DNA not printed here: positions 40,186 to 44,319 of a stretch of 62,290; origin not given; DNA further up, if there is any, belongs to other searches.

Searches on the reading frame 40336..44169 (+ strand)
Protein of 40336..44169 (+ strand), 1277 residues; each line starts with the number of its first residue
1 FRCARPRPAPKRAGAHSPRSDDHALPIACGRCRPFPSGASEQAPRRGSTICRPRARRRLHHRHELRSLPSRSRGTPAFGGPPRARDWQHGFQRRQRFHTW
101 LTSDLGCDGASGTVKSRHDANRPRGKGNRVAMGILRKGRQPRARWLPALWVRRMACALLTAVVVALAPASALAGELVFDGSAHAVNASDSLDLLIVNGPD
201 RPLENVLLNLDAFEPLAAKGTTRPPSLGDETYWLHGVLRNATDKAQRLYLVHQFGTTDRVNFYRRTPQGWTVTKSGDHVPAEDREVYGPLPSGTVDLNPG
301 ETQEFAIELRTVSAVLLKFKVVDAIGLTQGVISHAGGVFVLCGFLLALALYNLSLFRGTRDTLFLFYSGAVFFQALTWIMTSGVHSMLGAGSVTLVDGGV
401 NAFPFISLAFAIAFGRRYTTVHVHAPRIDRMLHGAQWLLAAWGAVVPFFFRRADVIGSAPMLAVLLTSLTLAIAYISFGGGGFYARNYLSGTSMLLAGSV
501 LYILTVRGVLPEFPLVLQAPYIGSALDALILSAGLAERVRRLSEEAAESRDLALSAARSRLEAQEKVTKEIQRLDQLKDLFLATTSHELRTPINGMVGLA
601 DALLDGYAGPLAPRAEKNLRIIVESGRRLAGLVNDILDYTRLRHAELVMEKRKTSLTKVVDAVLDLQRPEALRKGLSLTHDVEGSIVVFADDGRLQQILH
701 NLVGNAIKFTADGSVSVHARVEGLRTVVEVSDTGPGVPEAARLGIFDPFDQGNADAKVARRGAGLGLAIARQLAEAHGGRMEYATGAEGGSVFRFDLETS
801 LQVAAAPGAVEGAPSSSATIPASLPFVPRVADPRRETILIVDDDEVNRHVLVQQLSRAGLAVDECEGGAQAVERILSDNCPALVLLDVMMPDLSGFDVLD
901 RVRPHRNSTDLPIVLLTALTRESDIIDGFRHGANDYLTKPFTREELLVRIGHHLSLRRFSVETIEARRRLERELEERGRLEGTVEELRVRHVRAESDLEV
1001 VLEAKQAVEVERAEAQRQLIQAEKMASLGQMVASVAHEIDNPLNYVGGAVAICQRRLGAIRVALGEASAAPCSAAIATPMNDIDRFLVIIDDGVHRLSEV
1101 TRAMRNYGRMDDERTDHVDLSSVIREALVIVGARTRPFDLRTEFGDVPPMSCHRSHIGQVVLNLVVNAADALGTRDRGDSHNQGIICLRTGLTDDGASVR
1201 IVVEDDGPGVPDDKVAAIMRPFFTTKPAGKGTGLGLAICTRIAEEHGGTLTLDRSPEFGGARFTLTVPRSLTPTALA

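Call 69: search_protein_families(library=pfam, proteins=[window:40336-44169:+], max_evalue=0.0001)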
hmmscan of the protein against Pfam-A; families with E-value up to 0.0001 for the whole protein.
window:40336-44169:+ (1277 aa): 6 families
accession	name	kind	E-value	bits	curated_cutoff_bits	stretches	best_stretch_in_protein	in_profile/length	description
PF02518.31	HATPase_c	-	1.8e-48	164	26.4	2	691-798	2-108/111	Histidine kinase-, DNA gyrase B-, and HSP90-like ATPase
PF00072.30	Response_reg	-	2.4e-25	89.3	30.2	1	838-950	1-110/111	Response regulator receiver domain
PF00512.31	HisKA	-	2.1e-24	85.8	26.9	1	578-644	2-65/66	His Kinase A (phospho-acceptor) domain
PF07695.17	7TMR-DISM_7TM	-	3.8e-21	76.4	29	1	340-538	7-205/205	7TM diverse intracellular signalling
PF07696.17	7TMR-DISMED2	-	3.2e-13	50.2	22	1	228-321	40-134/136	7TMR-DISM extracellular 2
PF13581.12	HATPase_c_2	-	7.6e-07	29.6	27.4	0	703-789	40-120/127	Histidine kinase-like ATPase domain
